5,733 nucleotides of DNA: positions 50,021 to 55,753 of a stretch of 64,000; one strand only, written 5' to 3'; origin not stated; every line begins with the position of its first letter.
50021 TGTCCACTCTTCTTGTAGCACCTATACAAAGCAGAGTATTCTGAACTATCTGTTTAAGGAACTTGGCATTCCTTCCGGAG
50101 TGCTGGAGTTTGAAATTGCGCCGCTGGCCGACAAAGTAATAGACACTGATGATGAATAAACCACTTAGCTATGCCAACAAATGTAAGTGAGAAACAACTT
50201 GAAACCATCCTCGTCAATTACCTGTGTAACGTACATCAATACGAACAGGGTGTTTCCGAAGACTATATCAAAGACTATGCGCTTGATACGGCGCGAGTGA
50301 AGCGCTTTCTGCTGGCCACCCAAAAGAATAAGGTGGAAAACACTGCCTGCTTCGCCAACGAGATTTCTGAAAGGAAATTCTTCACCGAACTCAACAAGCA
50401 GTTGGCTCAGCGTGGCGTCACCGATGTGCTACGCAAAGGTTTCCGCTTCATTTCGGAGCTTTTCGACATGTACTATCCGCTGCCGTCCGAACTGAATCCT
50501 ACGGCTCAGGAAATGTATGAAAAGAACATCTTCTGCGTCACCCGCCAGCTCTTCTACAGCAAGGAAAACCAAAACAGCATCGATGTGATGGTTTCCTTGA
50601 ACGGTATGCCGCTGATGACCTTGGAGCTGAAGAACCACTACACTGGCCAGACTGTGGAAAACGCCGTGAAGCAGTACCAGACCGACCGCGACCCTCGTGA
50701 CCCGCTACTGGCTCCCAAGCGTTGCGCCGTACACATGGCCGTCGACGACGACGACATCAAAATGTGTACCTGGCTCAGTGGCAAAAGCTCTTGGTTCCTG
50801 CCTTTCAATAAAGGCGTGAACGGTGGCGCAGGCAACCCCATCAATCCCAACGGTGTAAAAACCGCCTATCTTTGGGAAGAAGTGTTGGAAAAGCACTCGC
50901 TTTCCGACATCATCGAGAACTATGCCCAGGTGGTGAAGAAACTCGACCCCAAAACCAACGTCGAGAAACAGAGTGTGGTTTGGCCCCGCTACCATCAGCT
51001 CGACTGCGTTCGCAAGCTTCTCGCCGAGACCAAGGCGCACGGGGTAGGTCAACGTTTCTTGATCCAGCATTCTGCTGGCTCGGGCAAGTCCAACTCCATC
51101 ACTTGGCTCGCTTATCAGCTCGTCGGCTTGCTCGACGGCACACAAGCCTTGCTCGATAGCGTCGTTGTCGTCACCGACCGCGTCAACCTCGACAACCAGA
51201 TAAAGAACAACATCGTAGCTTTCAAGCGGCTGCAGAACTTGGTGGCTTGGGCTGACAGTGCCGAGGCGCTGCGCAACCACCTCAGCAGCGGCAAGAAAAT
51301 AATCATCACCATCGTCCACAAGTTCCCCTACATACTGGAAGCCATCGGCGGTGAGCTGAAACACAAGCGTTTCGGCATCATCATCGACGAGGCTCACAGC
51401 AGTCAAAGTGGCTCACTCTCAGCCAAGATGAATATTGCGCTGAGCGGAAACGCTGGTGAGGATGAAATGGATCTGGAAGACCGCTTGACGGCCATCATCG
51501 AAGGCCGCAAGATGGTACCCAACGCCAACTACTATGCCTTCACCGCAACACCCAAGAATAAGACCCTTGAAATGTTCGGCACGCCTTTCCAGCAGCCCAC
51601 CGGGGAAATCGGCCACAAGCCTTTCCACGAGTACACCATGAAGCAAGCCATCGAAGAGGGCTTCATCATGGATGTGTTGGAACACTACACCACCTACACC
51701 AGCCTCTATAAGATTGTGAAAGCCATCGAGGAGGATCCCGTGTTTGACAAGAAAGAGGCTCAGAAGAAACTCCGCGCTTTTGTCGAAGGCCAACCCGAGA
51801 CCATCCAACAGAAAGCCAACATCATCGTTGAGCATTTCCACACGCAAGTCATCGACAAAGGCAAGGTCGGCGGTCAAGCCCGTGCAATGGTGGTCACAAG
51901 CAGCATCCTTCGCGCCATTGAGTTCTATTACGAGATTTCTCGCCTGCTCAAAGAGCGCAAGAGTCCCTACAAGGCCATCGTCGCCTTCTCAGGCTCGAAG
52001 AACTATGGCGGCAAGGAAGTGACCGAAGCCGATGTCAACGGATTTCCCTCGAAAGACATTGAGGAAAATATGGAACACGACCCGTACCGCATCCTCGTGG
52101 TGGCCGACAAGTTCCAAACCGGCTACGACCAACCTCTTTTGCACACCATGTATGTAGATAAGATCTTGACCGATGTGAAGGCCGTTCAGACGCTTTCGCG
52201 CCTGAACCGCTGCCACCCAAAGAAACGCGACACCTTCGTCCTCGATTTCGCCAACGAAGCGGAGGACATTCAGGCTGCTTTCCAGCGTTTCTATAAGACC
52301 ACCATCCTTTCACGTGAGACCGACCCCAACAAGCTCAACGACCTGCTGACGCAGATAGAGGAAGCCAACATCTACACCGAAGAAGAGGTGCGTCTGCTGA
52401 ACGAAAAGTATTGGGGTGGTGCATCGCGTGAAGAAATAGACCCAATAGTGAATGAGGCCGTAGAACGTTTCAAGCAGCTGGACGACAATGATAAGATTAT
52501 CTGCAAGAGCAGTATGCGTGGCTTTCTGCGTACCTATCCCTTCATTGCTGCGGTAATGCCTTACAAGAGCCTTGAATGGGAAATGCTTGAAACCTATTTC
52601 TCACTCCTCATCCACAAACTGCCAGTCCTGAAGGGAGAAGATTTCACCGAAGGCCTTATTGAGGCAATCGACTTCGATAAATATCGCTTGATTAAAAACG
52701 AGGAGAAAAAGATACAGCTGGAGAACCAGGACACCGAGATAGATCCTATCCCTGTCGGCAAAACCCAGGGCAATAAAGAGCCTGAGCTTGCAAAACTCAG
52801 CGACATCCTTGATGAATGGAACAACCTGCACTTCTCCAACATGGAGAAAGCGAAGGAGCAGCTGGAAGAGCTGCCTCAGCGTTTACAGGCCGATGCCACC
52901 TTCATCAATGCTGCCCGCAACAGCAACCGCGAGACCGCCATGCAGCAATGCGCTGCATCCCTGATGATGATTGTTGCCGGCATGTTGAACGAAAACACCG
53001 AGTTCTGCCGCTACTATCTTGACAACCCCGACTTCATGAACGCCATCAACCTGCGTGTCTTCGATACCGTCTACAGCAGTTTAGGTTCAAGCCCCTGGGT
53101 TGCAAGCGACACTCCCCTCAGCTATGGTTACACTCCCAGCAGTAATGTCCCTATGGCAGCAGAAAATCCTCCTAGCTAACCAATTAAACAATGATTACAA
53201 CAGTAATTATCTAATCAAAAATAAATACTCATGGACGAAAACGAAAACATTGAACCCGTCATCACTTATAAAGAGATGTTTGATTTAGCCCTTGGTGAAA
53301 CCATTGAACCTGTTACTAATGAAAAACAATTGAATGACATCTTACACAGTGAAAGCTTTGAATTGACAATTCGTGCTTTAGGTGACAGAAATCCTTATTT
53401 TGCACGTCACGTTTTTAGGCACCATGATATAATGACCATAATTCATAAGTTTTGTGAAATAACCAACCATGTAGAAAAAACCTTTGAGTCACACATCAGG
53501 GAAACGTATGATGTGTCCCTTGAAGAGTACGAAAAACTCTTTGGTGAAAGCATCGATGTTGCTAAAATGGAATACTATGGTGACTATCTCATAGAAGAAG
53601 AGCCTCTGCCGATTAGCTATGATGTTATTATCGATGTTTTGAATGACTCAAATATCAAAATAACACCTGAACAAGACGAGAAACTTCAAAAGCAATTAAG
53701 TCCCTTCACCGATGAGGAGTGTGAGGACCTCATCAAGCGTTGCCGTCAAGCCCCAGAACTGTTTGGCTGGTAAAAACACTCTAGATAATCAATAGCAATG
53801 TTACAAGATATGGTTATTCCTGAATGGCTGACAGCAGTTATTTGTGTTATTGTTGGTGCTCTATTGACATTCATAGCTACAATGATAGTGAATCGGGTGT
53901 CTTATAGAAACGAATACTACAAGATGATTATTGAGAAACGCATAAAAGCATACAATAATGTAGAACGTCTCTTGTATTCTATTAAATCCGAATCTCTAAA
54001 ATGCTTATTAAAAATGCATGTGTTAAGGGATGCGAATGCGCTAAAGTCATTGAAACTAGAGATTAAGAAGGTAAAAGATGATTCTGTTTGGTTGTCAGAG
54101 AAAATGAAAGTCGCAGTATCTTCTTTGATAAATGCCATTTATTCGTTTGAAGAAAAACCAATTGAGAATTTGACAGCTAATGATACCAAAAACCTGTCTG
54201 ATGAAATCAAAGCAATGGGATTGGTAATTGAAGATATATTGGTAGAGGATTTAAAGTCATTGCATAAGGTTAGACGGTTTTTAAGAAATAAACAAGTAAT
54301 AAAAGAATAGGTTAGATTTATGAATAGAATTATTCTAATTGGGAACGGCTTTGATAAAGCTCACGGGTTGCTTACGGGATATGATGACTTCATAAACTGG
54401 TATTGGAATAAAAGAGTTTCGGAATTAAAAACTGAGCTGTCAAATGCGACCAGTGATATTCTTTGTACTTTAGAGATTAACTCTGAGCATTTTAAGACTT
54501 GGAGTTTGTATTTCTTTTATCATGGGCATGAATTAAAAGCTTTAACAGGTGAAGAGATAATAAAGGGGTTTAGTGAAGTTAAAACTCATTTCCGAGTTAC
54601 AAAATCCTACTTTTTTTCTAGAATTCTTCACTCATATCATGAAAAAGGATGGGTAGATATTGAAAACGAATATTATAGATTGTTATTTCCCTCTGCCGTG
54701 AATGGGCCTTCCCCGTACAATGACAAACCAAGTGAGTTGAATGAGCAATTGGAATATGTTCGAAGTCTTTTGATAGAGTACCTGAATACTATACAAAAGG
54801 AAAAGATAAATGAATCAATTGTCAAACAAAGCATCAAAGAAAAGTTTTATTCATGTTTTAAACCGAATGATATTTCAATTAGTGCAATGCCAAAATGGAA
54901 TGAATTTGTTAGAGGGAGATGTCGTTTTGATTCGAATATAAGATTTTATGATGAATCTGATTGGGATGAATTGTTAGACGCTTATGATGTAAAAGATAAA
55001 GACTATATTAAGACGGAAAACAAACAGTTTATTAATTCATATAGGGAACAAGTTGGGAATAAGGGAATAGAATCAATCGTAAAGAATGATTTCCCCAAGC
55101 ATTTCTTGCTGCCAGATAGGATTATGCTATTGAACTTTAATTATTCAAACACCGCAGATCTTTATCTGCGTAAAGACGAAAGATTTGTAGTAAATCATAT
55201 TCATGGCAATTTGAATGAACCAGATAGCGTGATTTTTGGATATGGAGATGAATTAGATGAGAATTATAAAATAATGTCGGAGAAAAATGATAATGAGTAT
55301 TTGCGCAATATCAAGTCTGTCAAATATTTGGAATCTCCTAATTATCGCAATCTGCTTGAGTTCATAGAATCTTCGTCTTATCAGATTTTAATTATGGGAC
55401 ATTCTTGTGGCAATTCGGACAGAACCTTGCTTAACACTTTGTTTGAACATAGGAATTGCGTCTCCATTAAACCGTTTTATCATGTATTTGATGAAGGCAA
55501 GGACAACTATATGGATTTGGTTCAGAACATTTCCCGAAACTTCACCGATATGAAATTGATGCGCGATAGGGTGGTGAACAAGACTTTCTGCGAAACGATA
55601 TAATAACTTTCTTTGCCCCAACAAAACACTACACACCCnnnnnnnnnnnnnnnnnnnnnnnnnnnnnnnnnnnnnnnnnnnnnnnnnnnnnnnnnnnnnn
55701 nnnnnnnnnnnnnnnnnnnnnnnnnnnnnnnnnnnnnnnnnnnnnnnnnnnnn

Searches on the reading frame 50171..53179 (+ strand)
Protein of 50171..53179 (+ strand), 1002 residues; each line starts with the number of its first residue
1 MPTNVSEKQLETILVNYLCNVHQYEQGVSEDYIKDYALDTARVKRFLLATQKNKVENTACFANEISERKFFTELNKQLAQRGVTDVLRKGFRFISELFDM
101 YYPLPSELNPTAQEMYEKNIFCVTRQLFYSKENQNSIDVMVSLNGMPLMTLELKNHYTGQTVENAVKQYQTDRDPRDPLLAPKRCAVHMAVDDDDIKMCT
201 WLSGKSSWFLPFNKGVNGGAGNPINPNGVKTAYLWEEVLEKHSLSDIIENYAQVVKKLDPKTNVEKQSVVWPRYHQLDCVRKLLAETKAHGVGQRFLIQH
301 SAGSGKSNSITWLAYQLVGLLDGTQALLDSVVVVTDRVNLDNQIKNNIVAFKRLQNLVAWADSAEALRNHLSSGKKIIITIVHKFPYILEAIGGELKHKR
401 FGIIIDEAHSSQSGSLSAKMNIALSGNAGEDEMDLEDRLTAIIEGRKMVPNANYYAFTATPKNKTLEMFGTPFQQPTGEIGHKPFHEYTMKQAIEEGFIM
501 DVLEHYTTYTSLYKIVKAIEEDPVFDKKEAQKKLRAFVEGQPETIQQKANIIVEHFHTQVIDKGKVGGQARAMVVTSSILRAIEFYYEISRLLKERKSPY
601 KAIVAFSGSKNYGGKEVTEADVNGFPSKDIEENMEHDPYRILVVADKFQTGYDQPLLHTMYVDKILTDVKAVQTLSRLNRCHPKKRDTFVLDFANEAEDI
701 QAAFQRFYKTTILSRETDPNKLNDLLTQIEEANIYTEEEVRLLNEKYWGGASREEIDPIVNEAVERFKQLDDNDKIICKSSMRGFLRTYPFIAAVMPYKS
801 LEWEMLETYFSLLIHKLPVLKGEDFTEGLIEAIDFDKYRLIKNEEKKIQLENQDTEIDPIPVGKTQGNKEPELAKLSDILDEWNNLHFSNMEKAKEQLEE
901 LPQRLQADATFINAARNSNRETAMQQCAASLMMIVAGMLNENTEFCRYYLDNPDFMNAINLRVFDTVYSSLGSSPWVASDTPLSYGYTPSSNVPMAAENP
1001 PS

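Call 3: search_protein_families(library=pfam, proteins=[window:50171-53179:+], max_evalue=0.01)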
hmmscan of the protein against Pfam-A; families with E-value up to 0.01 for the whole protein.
window:50171-53179:+ (1002 aa): 5 families
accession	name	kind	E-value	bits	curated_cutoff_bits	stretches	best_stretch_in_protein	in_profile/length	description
PF18766.7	SWI2_SNF2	-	6.6e-27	95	26.7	1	275-503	1-189/221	SWI2/SNF2 ATPase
PF22679.2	T1R_D3-like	-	1.2e-14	55.4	27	1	628-692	87-155/158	Type I restriction enzyme subunit R domain 3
PF04313.20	HSDR_N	-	4e-14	53.4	25.1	1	6-202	3-193/198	Type I restriction enzyme R protein N terminus (HSDR_N)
PF04851.21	ResIII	-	2e-11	44.5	22.5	1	272-462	4-163/164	Type III restriction enzyme, res subunit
PF00270.35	DEAD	-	2.7e-06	27.7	26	1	293-467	14-165/167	DEAD/DEAH box helicase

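Call 4: search_protein_families(library=padloc, proteins=[window:50171-53179:+], max_evalue=0.01)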
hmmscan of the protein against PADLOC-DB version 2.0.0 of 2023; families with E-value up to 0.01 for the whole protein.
window:50171-53179:+ (1002 aa): 7 families
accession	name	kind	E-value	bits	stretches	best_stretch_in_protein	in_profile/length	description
PDLC03040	REase_I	-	3.2e-42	142.4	1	116-709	114-695/1029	Type I restriction enzyme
PDLC03048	REase_I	-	3e-28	96.4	4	239-417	217-389/976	Type I restriction enzyme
PDLC03041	REase_I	-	4.7e-17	59.3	2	617-706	654-743/1099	Type I restriction enzyme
PDLC03044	REase_I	-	2.1e-14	50.5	2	297-528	273-482/1034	Type I restriction enzyme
PDLC03046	REase_I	-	2.8e-11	40.1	2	641-707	676-745/1025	Type I restriction enzyme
PDLC03045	REase_I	-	6e-09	32.4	2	634-682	622-670/995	Type I restriction enzyme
PDLC03043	REase_I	-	0.0031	14.7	0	119-168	133-180/313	Type I restriction enzyme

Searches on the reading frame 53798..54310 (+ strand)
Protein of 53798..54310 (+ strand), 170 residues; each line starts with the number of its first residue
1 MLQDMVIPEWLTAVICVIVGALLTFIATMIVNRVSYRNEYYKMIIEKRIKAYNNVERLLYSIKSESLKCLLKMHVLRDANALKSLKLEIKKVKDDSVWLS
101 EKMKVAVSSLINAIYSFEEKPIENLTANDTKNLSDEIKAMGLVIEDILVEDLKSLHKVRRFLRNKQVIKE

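Call 3: search_protein_families(library=pfam, proteins=[window:53798-54310:+], max_evalue=0.01)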
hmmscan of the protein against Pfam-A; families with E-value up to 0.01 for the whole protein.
window:53798-54310:+ (170 aa): 0 families

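Call 4: search_protein_families(library=padloc, proteins=[window:53798-54310:+], max_evalue=0.01)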
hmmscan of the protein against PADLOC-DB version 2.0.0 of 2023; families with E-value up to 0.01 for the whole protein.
window:53798-54310:+ (170 aa): 0 families

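Call 5: search_protein_families(library=ncbifam, proteins=[window:53798-54310:+], max_evalue=0.01)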
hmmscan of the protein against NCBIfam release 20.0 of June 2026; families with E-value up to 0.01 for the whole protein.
window:53798-54310:+ (170 aa): 0 families

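Call 6: search_protein_families(library=phrogs, proteins=[window:53798-54310:+], max_evalue=0.01)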
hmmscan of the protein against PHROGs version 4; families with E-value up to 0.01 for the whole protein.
window:53798-54310:+ (170 aa): 1 family
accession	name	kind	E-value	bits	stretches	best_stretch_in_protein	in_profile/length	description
phrog_17567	-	unknown function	0.0093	17.2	0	75-120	62-106/146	-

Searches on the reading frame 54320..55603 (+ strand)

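Call 3: search_protein_families(library=pfam, proteins=[window:54320-55603:+], max_evalue=0.01)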
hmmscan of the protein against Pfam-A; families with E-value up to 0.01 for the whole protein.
window:54320-55603:+ (427 aa): 1 family
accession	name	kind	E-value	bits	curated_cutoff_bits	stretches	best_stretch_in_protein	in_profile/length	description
PF14253.11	AbiH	-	1.8e-26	94.2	30.9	1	4-384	1-255/260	Bacteriophage abortive infection AbiH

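Call 4: search_protein_families(library=padloc, proteins=[window:54320-55603:+], max_evalue=0.01)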
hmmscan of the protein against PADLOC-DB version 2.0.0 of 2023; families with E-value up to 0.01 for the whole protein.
window:54320-55603:+ (427 aa): 1 family
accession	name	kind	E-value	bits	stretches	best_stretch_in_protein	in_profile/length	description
PDLC02345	AbiH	-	9.5e-07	26.6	2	3-60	2-60/343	AbiH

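Call 5: search_protein_families(library=ncbifam, proteins=[window:54320-55603:+], max_evalue=0.01)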
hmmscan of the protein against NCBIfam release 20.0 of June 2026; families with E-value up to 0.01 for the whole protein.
window:54320-55603:+ (427 aa): 0 families

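Call 6: search_protein_families(library=phrogs, proteins=[window:54320-55603:+], max_evalue=0.01)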
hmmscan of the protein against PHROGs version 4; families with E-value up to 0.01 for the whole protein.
window:54320-55603:+ (427 aa): 2 families
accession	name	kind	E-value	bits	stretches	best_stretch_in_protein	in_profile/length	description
phrog_26443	-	unknown function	2.6e-11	44.2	1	1-31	5-35/373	-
phrog_19951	-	unknown function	8.2e-06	26.3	0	3-37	2-35/288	-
